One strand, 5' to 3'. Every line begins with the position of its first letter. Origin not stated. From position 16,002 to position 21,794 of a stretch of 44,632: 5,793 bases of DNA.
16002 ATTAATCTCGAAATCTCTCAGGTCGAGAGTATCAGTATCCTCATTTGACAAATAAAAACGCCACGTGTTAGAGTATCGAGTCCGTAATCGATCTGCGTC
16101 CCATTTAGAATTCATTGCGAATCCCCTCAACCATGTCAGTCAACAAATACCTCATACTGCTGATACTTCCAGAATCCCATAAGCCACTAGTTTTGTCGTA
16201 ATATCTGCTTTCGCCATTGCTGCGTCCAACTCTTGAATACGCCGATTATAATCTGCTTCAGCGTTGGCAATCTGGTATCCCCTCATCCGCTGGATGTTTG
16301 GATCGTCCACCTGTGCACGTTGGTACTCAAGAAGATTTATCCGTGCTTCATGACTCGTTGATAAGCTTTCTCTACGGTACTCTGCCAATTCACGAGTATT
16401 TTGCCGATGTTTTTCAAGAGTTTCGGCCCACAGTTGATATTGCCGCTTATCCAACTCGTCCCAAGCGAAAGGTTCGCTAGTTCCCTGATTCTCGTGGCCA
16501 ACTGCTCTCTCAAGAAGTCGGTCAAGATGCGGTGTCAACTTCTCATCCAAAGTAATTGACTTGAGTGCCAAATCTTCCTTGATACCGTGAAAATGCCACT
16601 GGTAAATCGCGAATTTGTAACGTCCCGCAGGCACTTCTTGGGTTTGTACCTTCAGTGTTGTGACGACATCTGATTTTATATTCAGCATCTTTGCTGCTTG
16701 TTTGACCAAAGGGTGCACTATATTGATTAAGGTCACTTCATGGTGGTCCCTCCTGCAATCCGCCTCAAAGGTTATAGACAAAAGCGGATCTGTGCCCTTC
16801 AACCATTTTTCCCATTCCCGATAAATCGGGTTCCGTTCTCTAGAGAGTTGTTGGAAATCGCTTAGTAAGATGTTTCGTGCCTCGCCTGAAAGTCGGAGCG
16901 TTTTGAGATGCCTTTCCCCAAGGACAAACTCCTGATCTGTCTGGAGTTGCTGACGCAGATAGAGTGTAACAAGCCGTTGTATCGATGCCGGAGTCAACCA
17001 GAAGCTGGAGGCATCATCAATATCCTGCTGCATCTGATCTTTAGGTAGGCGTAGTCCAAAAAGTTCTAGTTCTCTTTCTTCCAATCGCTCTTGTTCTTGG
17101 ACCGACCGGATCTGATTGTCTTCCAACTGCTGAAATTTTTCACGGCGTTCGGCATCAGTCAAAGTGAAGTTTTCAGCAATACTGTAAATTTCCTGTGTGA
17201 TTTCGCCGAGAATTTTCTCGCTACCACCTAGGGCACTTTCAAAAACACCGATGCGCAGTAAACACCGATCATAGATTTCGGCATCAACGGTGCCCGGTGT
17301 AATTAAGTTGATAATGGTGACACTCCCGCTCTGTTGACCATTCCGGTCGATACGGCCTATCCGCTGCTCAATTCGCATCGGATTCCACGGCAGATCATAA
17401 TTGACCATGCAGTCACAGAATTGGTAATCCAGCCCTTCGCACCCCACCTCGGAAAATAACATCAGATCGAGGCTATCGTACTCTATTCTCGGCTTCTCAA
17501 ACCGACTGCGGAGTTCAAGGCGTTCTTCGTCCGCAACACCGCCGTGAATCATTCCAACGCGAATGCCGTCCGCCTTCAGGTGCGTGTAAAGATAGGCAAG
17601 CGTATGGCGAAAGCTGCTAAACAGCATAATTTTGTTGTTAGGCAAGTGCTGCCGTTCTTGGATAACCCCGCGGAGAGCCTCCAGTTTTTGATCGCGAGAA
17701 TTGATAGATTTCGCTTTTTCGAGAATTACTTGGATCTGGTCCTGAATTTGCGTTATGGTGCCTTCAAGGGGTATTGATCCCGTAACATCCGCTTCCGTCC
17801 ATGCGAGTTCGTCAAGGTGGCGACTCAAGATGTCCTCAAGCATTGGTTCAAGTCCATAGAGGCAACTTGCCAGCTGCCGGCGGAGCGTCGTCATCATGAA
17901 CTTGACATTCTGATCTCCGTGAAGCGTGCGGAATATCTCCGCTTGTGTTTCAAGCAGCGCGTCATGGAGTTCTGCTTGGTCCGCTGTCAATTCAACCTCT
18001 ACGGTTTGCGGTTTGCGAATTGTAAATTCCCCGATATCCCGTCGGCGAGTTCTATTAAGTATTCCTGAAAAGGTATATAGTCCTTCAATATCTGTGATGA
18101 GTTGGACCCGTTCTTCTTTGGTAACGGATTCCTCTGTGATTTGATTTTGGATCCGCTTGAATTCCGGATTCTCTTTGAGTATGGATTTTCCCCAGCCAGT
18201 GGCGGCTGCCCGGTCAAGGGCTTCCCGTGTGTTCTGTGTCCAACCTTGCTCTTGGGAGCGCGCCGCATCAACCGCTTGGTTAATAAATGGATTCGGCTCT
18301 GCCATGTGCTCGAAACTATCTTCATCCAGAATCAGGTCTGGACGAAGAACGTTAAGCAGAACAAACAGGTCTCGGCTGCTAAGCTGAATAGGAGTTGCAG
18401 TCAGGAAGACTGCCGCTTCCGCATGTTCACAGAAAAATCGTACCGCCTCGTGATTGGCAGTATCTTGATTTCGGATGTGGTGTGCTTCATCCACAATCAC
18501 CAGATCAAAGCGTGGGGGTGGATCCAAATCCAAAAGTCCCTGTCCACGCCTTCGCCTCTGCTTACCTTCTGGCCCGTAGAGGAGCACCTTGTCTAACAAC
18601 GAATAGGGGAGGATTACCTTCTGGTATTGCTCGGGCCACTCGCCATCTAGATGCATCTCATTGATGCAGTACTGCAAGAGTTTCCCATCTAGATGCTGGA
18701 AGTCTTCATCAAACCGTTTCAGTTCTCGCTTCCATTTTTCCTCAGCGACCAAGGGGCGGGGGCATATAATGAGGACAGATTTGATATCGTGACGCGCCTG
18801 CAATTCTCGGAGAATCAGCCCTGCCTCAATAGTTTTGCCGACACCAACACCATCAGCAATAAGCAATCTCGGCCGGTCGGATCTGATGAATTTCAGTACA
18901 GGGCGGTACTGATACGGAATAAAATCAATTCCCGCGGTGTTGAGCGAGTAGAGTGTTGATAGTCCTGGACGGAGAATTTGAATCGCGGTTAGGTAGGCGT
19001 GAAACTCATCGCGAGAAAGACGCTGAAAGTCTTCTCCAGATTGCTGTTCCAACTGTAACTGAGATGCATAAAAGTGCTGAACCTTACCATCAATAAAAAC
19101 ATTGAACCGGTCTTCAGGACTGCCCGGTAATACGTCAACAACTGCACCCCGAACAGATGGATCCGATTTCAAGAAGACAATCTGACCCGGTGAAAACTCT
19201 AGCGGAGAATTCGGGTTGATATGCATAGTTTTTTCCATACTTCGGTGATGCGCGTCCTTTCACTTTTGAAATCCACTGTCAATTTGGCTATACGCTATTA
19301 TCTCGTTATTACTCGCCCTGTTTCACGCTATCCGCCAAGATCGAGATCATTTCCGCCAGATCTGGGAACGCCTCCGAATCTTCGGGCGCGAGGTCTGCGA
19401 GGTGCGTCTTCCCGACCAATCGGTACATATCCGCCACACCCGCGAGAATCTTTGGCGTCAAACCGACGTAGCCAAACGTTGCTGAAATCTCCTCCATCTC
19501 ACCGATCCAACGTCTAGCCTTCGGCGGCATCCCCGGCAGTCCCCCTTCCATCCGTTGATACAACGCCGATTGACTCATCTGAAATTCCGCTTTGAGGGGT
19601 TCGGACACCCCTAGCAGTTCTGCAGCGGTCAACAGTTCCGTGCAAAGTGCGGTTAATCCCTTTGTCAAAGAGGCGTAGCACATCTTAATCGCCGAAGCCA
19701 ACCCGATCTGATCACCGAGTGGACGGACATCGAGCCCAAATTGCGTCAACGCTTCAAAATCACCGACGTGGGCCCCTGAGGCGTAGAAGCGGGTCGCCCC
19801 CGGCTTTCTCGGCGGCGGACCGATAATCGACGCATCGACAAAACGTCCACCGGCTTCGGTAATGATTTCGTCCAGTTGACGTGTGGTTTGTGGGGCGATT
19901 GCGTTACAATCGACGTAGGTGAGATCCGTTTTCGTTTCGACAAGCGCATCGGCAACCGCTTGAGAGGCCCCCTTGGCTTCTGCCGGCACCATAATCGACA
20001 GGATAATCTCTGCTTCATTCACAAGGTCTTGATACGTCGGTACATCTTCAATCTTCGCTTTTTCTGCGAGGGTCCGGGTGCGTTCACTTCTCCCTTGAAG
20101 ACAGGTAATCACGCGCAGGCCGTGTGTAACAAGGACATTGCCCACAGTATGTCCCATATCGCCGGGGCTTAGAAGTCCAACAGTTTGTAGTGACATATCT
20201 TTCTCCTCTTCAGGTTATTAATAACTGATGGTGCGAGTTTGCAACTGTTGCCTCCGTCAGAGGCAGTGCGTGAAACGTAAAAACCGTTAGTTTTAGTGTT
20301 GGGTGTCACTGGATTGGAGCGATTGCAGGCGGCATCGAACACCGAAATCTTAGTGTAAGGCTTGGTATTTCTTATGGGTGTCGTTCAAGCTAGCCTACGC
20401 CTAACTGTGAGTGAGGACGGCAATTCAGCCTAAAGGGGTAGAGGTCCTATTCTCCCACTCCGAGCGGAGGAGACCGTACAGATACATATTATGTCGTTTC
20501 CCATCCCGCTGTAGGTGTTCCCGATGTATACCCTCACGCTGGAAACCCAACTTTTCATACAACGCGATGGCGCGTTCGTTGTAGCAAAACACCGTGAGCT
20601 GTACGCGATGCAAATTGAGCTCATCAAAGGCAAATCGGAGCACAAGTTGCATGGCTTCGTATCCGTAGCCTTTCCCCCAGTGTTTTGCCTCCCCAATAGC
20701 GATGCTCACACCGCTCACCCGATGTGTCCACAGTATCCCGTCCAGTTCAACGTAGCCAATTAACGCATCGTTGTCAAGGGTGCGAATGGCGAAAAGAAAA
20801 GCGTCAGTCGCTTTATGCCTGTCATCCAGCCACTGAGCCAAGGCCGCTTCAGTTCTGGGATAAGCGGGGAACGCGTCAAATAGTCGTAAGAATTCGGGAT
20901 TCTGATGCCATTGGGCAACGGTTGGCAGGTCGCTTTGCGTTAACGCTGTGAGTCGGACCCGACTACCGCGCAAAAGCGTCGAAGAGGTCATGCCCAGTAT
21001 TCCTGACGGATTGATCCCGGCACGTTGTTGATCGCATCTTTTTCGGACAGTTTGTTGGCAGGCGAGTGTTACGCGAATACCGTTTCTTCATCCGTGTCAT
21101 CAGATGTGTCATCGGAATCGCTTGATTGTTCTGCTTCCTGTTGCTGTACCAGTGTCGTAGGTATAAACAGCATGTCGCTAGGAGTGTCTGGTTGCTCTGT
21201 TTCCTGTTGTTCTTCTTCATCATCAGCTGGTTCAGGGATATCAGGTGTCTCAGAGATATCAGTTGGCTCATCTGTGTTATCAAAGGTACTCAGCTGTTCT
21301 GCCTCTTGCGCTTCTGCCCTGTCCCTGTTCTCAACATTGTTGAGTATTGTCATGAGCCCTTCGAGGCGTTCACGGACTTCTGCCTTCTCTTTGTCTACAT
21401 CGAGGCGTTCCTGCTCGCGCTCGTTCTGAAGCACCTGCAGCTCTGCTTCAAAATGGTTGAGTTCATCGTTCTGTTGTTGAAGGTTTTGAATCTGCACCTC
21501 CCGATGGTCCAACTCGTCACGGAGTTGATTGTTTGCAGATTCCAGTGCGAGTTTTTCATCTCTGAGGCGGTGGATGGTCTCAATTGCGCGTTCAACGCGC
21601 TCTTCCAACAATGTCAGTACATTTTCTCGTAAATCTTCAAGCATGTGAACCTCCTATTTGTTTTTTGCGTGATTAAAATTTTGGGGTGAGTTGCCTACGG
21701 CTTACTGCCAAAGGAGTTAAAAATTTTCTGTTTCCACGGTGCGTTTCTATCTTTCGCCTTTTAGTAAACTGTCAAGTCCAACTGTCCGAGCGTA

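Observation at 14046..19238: AT-rich two-gene island: intact SNF2 helicase operonic with a 694-aa Hfq-like/zinc-finger protein. This is the best candidate for an uncharacterised system.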

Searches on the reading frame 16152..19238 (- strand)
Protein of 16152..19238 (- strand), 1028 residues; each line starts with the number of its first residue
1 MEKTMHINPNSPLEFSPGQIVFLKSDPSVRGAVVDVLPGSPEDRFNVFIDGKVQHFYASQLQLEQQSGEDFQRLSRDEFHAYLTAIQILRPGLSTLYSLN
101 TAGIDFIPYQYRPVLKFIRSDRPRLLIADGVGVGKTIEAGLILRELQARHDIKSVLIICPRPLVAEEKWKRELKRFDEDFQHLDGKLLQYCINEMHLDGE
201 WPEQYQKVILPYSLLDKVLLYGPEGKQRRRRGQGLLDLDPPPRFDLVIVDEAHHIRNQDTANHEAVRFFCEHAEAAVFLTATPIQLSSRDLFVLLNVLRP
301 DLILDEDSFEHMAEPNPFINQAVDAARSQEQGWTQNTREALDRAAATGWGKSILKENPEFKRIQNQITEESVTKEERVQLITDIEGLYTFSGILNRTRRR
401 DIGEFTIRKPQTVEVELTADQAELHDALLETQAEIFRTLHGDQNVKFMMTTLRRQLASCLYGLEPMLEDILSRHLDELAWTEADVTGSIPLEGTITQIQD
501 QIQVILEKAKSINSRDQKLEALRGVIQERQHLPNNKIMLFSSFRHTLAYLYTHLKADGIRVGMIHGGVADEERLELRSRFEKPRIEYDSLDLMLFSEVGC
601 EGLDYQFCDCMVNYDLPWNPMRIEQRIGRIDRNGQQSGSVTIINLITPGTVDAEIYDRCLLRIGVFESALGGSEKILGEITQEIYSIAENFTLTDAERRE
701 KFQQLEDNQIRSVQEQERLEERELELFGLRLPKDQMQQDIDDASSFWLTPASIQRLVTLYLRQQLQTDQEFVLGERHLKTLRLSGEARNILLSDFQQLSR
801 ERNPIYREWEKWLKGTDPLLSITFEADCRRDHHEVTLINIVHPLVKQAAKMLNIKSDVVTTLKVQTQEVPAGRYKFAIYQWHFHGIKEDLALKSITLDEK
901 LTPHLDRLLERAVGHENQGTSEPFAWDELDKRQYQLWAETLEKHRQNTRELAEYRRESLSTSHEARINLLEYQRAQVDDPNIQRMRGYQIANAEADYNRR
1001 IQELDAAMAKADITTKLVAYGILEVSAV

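Call 6: search_protein_families(library=pfam, proteins=[window:16152-19238:-], max_evalue=0.01)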
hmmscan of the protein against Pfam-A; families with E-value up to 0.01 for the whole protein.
window:16152-19238:- (1028 aa): 5 families
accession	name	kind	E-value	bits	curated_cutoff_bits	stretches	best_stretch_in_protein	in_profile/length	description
PF00176.29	SNF2-rel_dom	-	2e-18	67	24.9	1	125-320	20-199/290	SNF2-related domain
PF00271.37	Helicase_C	-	5.8e-18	65.6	23.5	1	518-634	2-110/110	Helicase conserved C-terminal domain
PF04851.21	ResIII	-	1.4e-11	45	22.5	1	114-284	15-163/164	Type III restriction enzyme, res subunit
PF00270.35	DEAD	-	2e-05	24.8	26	1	124-284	16-161/167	DEAD/DEAH box helicase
PF13872.12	AAA_34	-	0.0068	15.8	27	0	105-262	59-194/306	P-loop containing NTP hydrolase pore-1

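Call 7: search_protein_families(library=padloc, proteins=[window:16152-19238:-], max_evalue=0.01)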
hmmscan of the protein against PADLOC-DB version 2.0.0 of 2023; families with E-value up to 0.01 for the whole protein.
window:16152-19238:- (1028 aa): 36 families (the best 25 are shown)
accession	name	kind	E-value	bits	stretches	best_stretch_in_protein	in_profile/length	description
PDLC02623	DrmD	-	5.9e-115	383.2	1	14-910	2-894/1040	DrmD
PDLC02621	DrmD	-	3.3e-67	225.6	2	510-854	492-822/1040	DrmD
PDLC02500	BrxHI|BrxHII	-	8.5e-54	181.4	2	495-655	436-594/933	BrxHI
PDLC02572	DrmA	-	2.1e-45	153.1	2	101-298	114-311/1043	DrmA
PDLC00659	HmaA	-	2.9e-42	142.6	2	507-684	478-661/1176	SNF2 helicase / DEAD-box helicase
PDLC02619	DrmD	-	2.3e-41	139.9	2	591-680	491-580/872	DrmD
PDLC02504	BrxHI|BrxHII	-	1.4e-40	137.1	2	495-680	449-627/971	BrxHII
PDLC02632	DrmD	-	1.4e-39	134.2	2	100-297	118-315/662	DrmD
PDLC02633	DrmD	-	2.6e-35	119.6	2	101-298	121-318/839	DrmD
PDLC02843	DpdE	-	5.5e-32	108.6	3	95-181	148-234/1091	DpdE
PDLC02634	DrmD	-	1.6e-31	106.9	2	101-303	87-276/900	DrmD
PDLC02620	DrmD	-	7.2e-29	98.4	2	481-670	427-613/1060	DrmD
PDLC02193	PLD_Helicase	-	2.9e-28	96.5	3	456-659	614-823/905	-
PDLC02840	DpdE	-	6.8e-25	85.5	2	77-176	131-230/1091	DpdE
PDLC02624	DrmD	-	6.7e-24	82.3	2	526-646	355-478/652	DrmD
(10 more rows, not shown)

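Call 8: search_protein_families(library=ncbifam, proteins=[window:16152-19238:-], max_evalue=0.01)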
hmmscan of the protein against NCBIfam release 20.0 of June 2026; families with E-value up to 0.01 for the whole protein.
window:16152-19238:- (1028 aa): 21 families
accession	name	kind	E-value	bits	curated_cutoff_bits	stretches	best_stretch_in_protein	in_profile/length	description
NF038317.1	DISARM_DrmD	equivalog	2.9e-95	320.5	610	2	511-965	479-933/1021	DISARM system SNF2-like helicase DrmD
NF003426.0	PRK04914.1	equivalog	1.2e-44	152.8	576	1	97-722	145-678/959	RNA polymerase-associated protein RapA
NF041062.1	DpdE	equivalog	1.3e-44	152.5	500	1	96-723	144-734/1048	protein DpdE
NF042964.1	phospholipD_antiphage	equivalog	2.6e-43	148.5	1100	1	120-672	247-828/895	phospholipase D-like domain-containing anti-phage protein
NF038318.1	DISARM_DrmD_b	equivalog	2e-40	138.8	950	2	591-680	488-577/868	DISARM system SNF2-like helicase DrmD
NF058637.1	helic_SCO1167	equivalog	7.4e-22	77.2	1200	3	503-682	749-922/932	SCO1167/SCO6262 family helicase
NF053675.1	pilus_reg_Snf2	equivalog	5.4e-17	61.2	1100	1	514-657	858-995/1029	pilus expression-regulating Snf2 family helicase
NF010337.0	PRK13766.1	equivalog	2.6e-16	58.9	610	1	501-721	332-552/781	Hef nuclease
NF003419.0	PRK04837.1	equivalog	1.5e-14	53.6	588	1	468-641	198-358/424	ATP-dependent RNA helicase RhlB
NF002340.1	PRK01297.1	equivalog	4.7e-10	38.8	564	1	517-642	235-352/372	ATP-dependent RNA helicase RhlB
NF008744.0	PRK11776.1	equivalog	9.6e-10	37.6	524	1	513-643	224-346/460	ATP-dependent RNA helicase DbpA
NF053631.1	RNA_helic_CshA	equivalog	4.9e-09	35.6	646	1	516-644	222-342/434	degradosome RNA helicase CshA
NF008394.0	PRK11192.1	equivalog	4.2e-08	32.4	507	1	513-643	229-351/441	ATP-dependent RNA helicase SrmB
NF053711.1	RNA_heli_RhlE1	exception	1.5e-07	30.5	750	1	534-643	244-348/434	RNA helicase RhlE1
NF003390.0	PRK04537.1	equivalog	2.5e-06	26.8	732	1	536-640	259-358/572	ATP-dependent RNA helicase RhlB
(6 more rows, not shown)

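Call 10: search_solved_structures(query=window:16152-19238:-, max_evalue=0.001)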
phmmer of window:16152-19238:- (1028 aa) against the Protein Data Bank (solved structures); distinct sequences matched with E-value up to 0.001: 90 (the best 60 are shown).
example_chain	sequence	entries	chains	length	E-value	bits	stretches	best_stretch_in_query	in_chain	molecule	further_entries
6bog_A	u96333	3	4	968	1.5e-28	102.3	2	105-325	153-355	RNA polymerase-associated protein RapA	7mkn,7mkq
7m8e_F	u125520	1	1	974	1.5e-28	102.2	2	105-325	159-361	RNA polymerase-associated protein RapA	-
4s20_K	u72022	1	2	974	1.9e-28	101.9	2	105-309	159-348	RNA polymerase-associated protein RapA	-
8so8_A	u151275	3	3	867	2e-28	101.8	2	105-325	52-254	RNA polymerase-associated protein RapA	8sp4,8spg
8t0l_F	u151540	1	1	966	1.8e-27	98.7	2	105-309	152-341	RNA polymerase-associated protein RapA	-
6pwf_K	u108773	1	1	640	1.6e-18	69.1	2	243-311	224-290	chromatin remodeling factor ISWI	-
5jxr_A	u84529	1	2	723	8.2e-17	63.4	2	531-740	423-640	Chromatin-remodeling complex ATPase-like protein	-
6jyl_K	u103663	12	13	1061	4.7e-15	57.6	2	108-311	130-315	ISWI chromatin-remodeling complex ATPase ISW1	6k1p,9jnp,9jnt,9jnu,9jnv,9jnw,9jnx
6iro_L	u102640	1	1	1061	4.8e-15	57.6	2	108-311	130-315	ISWI chromatin-remodeling complex ATPase ISW1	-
7x3t_V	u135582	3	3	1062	4.8e-15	57.6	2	108-311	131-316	ISWI chromatin-remodeling complex ATPase ISW1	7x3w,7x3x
9lj2_K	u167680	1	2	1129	5.9e-15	57.3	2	108-311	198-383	ISWI chromatin-remodeling complex ATPase ISW1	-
6iy2_O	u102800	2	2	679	1.3e-14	56.2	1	497-723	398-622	Transcription regulatory protein SNF2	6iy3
5x0x_O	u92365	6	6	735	1.7e-14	55.7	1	497-723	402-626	Transcription regulatory protein SNF2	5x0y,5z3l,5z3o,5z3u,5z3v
7egm_A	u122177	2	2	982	5.7e-14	54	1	497-722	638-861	Transcription regulatory protein SNF2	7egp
1z63_A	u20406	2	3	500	1.8e-13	52.4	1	515-685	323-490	Helicase of the snf2/rad54 family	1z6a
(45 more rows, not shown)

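Call 90: find_related_loci(query=A7, collection=metagenome_contigs, flank=6000)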
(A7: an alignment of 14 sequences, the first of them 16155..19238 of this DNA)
Query A7 (1028 aa) in metagenome_contigs; peptide patterns used: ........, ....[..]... (x = any residue, [..] = any of these).
600 stretches matched a pattern (row limit reached: there are more); 573 encode a relative of the query (tblastn E <= 1e-3); the best 80 are kept; 80 distinct loci.
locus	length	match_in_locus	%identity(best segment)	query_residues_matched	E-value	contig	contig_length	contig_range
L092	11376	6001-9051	70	8-1025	0e+0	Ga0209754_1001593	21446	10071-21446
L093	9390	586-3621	67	14-1023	0e+0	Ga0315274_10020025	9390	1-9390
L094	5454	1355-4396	66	14-1025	0e+0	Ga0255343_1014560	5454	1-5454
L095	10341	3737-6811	65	3-1025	0e+0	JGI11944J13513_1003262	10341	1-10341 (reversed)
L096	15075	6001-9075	66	3-1025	0e+0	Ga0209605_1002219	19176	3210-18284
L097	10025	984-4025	67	14-1025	0e+0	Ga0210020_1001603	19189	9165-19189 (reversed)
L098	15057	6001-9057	65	10-1027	0e+0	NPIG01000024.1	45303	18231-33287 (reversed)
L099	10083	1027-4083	65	10-1027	0e+0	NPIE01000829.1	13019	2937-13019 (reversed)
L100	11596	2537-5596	64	10-1026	0e+0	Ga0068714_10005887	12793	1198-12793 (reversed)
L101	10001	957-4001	65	14-1025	0e+0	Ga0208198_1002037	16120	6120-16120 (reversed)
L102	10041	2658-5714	64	10-1026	0e+0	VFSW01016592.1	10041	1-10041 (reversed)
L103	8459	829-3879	63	14-1028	0e+0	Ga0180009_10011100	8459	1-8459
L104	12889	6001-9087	64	2-1028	0e+0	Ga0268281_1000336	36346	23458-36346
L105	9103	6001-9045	65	14-1027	0e+0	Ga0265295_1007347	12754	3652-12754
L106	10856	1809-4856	64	14-1027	0e+0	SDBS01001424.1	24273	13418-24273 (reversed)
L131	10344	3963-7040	53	8-1028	0e+0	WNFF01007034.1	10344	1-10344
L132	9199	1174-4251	53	8-1028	0e+0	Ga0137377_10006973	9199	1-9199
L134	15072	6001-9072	53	10-1028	0e+0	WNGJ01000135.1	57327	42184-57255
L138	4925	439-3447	52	7-1028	0e+0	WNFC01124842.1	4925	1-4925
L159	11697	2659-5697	50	15-1028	0e+0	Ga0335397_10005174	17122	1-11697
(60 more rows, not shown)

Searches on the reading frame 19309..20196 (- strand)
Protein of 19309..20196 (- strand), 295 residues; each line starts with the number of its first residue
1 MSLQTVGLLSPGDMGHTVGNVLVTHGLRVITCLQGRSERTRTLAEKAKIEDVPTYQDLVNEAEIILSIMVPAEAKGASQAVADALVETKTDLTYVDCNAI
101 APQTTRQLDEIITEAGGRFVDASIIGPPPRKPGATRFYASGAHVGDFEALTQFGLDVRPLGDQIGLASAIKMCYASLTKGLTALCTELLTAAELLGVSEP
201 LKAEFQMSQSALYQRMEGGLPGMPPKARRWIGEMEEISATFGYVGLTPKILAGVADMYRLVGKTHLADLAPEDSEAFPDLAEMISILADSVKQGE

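Call 6: search_protein_families(library=pfam, proteins=[window:19309-20196:-], max_evalue=0.01)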
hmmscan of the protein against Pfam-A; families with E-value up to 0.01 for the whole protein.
window:19309-20196:- (295 aa): 4 families
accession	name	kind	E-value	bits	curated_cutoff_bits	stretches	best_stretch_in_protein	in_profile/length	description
PF09130.16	DUF1932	-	3.4e-18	65.8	25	1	192-261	1-70/70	Domain of unknown function (DUF1932)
PF03446.21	NAD_binding_2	-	1e-08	35.8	21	1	6-129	2-124/161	NAD binding domain of 6-phosphogluconate dehydrogenase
PF03807.23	F420_oxidored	-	0.00025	22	21.6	1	5-81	1-79/94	NADP oxidoreductase coenzyme F420-dependent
PF01488.26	Shikimate_DH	-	0.0054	17.2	24.3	1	4-96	13-110/138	Shikimate / quinate 5-dehydrogenase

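Call 7: search_protein_families(library=padloc, proteins=[window:19309-20196:-], max_evalue=0.01)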
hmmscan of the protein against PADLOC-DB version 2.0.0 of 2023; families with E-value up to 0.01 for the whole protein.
window:19309-20196:- (295 aa): 0 families

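Call 8: search_protein_families(library=ncbifam, proteins=[window:19309-20196:-], max_evalue=0.01)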
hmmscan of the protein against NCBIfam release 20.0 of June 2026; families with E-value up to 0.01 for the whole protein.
window:19309-20196:- (295 aa): 4 families
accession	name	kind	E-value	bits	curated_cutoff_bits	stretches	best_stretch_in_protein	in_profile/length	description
TIGR01692.1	HIBADH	equivalog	2e-08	33.9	291.6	1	12-150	5-142/288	3-hydroxyisobutyrate dehydrogenase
NF043037.1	ThreonDh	equivalog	4.7e-08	32.8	350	1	5-192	4-194/297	L-threonate dehydrogenase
TIGR01505.1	tartro_sem_red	equivalog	4.8e-07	29.3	340.75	1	6-131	2-126/291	2-hydroxy-3-oxopropionate reductase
NF008592.0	PRK11559.1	equivalog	1.1e-05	24.9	397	1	5-153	4-151/296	2-hydroxy-3-oxopropionate reductase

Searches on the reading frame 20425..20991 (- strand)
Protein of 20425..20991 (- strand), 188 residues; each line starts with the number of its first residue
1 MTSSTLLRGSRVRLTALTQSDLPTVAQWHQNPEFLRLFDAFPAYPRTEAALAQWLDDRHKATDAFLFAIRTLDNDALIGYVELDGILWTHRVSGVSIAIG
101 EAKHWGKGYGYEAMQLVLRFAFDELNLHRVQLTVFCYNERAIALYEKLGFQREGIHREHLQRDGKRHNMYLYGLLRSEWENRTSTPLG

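Call 6: search_protein_families(library=pfam, proteins=[window:20425-20991:-], max_evalue=0.01)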
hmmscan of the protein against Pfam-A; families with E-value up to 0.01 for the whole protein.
window:20425-20991:- (188 aa): 6 families
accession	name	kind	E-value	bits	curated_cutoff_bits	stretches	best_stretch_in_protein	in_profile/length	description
PF13302.13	Acetyltransf_3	-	2e-26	93.7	25.4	1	11-151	1-138/138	Acetyltransferase (GNAT) domain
PF00583.31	Acetyltransf_1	-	1e-15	58.5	20.7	1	37-150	7-116/116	Acetyltransferase (GNAT) family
PF13420.13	Acetyltransf_4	-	3.1e-13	50.5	24.3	1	15-169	2-153/155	Acetyltransferase (GNAT) domain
PF13523.12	Acetyltransf_8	-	1.7e-09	37.9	27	1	19-154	3-141/145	Acetyltransferase (GNAT) domain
PF13508.13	Acetyltransf_7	-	1.4e-05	25.8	27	1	73-151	10-83/84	Acetyltransferase (GNAT) domain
PF08445.16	FR47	-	0.0091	16.4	22.1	0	127-152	54-79/86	FR47-like protein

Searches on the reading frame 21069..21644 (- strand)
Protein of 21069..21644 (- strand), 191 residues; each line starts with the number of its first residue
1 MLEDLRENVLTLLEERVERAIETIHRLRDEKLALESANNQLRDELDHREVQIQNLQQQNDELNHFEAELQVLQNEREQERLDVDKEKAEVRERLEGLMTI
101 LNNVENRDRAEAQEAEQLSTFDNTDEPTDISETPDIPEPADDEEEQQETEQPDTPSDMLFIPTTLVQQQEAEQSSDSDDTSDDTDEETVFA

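Call 6: search_protein_families(library=pfam, proteins=[window:21069-21644:-], max_evalue=0.01)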
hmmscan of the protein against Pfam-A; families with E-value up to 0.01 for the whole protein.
window:21069-21644:- (191 aa): 1 family
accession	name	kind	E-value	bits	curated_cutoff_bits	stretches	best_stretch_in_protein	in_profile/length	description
PF06005.17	ZapB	-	6.6e-05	23.7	31.5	1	9-60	5-56/71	Cell division protein ZapB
